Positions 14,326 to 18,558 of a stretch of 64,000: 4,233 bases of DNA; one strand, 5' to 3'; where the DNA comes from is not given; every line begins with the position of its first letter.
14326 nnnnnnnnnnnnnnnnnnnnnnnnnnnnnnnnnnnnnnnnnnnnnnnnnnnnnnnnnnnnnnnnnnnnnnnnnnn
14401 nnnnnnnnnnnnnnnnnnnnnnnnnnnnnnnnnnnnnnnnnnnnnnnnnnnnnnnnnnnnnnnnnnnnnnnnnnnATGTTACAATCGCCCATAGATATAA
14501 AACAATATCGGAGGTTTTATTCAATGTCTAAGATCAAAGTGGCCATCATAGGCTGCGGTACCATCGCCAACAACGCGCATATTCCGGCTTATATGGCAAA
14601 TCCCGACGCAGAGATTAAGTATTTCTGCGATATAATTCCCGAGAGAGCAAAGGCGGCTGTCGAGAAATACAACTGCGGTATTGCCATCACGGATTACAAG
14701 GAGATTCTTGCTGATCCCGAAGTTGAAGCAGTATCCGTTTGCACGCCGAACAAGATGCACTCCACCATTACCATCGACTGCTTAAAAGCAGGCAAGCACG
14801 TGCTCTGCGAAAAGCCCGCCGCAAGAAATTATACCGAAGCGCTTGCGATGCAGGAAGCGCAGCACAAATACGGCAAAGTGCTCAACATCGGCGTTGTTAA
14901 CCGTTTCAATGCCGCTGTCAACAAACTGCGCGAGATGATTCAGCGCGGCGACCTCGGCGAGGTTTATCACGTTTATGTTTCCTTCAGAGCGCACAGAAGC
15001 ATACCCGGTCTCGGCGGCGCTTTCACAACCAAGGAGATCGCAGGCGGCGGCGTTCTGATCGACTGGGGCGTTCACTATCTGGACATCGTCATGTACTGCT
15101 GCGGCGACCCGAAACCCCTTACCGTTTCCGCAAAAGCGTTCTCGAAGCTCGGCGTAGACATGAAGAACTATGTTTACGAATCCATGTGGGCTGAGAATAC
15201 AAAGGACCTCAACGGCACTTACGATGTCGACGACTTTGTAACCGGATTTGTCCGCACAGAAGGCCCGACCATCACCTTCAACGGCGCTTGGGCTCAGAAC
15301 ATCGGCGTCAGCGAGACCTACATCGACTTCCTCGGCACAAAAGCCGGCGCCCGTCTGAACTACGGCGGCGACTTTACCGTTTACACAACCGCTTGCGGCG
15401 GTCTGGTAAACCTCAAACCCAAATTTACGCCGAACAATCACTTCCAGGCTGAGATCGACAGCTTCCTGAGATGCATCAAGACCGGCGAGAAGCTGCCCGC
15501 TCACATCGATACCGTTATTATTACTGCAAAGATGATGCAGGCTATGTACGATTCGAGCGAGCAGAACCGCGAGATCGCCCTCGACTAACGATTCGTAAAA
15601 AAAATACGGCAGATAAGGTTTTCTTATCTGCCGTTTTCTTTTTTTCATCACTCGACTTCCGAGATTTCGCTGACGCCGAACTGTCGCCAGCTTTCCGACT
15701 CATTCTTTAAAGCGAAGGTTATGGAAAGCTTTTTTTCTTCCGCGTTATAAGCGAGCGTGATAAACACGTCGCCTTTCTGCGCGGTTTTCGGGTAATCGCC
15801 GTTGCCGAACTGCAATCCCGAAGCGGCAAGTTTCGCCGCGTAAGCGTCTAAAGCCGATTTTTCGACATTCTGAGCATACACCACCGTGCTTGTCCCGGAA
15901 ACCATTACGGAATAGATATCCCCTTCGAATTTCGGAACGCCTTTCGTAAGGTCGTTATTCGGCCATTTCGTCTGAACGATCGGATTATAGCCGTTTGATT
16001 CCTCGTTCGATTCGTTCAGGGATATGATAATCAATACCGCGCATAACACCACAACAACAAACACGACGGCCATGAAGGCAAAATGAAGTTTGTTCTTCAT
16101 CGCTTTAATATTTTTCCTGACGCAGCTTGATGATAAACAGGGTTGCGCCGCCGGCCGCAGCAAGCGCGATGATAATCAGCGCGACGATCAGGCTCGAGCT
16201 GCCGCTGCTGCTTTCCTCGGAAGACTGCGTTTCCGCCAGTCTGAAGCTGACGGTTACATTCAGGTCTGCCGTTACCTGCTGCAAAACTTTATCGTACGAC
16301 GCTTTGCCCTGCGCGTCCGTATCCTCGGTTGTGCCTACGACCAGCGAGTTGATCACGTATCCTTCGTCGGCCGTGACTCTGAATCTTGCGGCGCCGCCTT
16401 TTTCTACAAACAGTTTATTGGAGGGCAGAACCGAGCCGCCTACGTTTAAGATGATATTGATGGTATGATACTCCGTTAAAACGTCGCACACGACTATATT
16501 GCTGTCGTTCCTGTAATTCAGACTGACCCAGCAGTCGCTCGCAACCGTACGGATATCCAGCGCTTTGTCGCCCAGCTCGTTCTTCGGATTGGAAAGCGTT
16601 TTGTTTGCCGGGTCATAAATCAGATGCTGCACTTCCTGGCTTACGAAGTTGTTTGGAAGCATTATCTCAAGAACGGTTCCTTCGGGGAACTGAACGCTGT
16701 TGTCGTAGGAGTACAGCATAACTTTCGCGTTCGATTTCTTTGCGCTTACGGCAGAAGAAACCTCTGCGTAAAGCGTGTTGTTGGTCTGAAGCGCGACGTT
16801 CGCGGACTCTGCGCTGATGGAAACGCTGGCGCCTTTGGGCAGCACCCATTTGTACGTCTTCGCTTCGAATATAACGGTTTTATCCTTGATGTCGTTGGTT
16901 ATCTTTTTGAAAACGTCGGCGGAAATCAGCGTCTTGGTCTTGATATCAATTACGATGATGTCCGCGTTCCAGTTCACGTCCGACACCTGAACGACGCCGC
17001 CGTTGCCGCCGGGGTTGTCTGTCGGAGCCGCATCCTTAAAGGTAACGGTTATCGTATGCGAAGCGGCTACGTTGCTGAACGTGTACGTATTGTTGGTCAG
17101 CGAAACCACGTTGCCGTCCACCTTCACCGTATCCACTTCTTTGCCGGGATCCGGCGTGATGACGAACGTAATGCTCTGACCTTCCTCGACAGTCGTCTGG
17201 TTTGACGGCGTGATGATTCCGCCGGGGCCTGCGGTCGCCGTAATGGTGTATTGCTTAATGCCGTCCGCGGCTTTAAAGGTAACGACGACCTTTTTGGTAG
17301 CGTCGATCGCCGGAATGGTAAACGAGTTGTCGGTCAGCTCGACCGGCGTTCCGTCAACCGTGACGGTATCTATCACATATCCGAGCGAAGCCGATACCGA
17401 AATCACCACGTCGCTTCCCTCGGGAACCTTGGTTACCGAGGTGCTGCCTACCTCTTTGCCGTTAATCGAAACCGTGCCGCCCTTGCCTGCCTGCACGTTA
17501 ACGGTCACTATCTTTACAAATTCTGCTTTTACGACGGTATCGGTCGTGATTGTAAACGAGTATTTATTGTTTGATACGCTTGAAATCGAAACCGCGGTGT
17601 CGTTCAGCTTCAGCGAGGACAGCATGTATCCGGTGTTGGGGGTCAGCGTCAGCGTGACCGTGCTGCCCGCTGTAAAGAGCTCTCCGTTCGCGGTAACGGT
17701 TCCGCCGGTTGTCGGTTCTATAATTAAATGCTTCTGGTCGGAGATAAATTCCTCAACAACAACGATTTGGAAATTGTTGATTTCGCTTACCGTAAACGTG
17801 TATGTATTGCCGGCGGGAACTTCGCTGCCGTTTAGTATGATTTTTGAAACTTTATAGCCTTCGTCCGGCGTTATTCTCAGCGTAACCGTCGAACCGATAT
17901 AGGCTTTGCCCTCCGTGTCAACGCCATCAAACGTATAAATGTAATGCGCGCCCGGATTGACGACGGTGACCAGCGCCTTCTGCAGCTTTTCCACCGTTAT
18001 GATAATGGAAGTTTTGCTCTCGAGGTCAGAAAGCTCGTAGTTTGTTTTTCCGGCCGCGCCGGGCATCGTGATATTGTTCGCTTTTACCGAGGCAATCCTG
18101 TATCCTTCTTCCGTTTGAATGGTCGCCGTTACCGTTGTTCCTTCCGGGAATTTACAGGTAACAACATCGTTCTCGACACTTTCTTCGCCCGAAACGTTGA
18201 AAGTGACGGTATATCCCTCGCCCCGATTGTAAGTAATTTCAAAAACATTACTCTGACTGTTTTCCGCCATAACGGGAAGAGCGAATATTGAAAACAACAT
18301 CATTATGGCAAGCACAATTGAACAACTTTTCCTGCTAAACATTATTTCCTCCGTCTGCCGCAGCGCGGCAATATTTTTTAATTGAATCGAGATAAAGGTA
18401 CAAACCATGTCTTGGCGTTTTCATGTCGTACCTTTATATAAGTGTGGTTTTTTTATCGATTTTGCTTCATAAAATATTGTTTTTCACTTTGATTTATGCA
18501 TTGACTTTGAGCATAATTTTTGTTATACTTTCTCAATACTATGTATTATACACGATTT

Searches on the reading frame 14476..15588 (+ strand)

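Call 8: search_protein_families(library=pfam, proteins=[window:14476-15588:+])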
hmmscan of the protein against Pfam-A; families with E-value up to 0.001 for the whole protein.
window:14476-15588:+ (370 aa): 3 families
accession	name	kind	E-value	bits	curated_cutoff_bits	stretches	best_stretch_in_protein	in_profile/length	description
PF01408.29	GFO_IDH_MocA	-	8.3e-29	101.2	24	1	20-139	1-119/120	Oxidoreductase family, NAD-binding Rossmann fold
PF22725.1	GFO_IDH_MocA_C3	-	8.9e-18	64.9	27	1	149-291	2-122/124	GFO/IDH/MocA C-terminal domain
PF02894.22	GFO_IDH_MocA_C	-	5.2e-11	43.2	22.9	1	152-369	1-218/218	Oxidoreductase family, C-terminal alpha/beta domain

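Call 9: search_protein_families(library=ncbifam, proteins=[window:14476-15588:+])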
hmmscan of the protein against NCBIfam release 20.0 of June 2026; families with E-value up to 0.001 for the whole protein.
window:14476-15588:+ (370 aa): 10 families
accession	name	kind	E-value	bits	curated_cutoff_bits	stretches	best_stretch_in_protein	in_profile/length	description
NF040723.1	UDP-GlcNAcDh_Arch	equivalog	4.3e-35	121.7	450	1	20-223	1-190/302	UDP-N-acetylglucosamine 3-dehydrogenase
TIGR04380.1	myo_inos_iolG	equivalog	1e-34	119.9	355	1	19-211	1-187/330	inositol 2-dehydrogenase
NF052479.1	LevoglcsnDh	equivalog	1.5e-32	112.8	650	1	17-266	1-260/386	levoglucosan dehydrogenase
NF008607.0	PRK11579.1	subfamily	2.7e-22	79.2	330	1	18-219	3-199/346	oxidoreductase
NF041392.1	XylDh_Gfo6_Halo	equivalog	9.5e-21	74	350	1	18-221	15-223/350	D-xylose 1-dehydrogenase Gfo6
NF058563.1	BT_2159_fam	equivalog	7.2e-20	71.3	650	1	20-305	1-259/350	disaccharide 3-dehydrogenase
NF052679.1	InsChiInosDhIolG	equivalog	1.4e-19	70.3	540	1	20-174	3-159/343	bifunctional inositol 2-dehydrogenase/D-chiro-inositol 1-dehydrogenase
NF007574.0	PRK10206.1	equivalog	4.4e-15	55.6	352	1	20-216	3-194/345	oxidoreductase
NF058561.1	BT_2158_fam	equivalog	1.2e-14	53.8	750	1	19-167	35-181/487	glycoside 3-dehydrogenase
NF009830.0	PRK13304.1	equivalog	0.00034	20.2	267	1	20-110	2-89/265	aspartate dehydrogenase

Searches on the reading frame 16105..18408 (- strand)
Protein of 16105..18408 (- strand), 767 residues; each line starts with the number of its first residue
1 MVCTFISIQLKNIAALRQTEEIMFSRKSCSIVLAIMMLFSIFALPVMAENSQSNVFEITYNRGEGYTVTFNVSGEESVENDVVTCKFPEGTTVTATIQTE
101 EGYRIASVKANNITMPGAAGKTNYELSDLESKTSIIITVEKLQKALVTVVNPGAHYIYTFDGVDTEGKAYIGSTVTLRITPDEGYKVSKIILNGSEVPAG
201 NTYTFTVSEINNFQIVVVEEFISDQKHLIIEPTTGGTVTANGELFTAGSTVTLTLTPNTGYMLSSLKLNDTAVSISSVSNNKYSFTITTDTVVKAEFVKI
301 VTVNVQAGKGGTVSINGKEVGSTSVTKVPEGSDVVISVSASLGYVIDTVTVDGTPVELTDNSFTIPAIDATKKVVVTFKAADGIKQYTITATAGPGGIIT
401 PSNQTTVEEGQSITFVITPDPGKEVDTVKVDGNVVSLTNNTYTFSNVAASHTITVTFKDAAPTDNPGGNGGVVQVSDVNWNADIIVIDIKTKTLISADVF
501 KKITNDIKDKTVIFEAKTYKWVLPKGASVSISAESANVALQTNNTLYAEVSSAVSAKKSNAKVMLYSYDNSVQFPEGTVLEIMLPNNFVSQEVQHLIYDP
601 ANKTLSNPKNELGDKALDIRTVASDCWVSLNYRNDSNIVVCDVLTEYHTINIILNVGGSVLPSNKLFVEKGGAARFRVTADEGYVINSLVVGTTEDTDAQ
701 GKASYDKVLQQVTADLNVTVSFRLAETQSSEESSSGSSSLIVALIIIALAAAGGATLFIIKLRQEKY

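Call 8: search_protein_families(library=pfam, proteins=[window:16105-18408:-])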
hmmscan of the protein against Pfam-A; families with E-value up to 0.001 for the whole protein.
window:16105-18408:- (767 aa): 1 family
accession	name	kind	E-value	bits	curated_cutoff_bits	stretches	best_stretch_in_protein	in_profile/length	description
PF18998.6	Flg_new_2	-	2.2e-25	88.9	23.6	2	229-299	4-71/73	Divergent InlB B-repeat domain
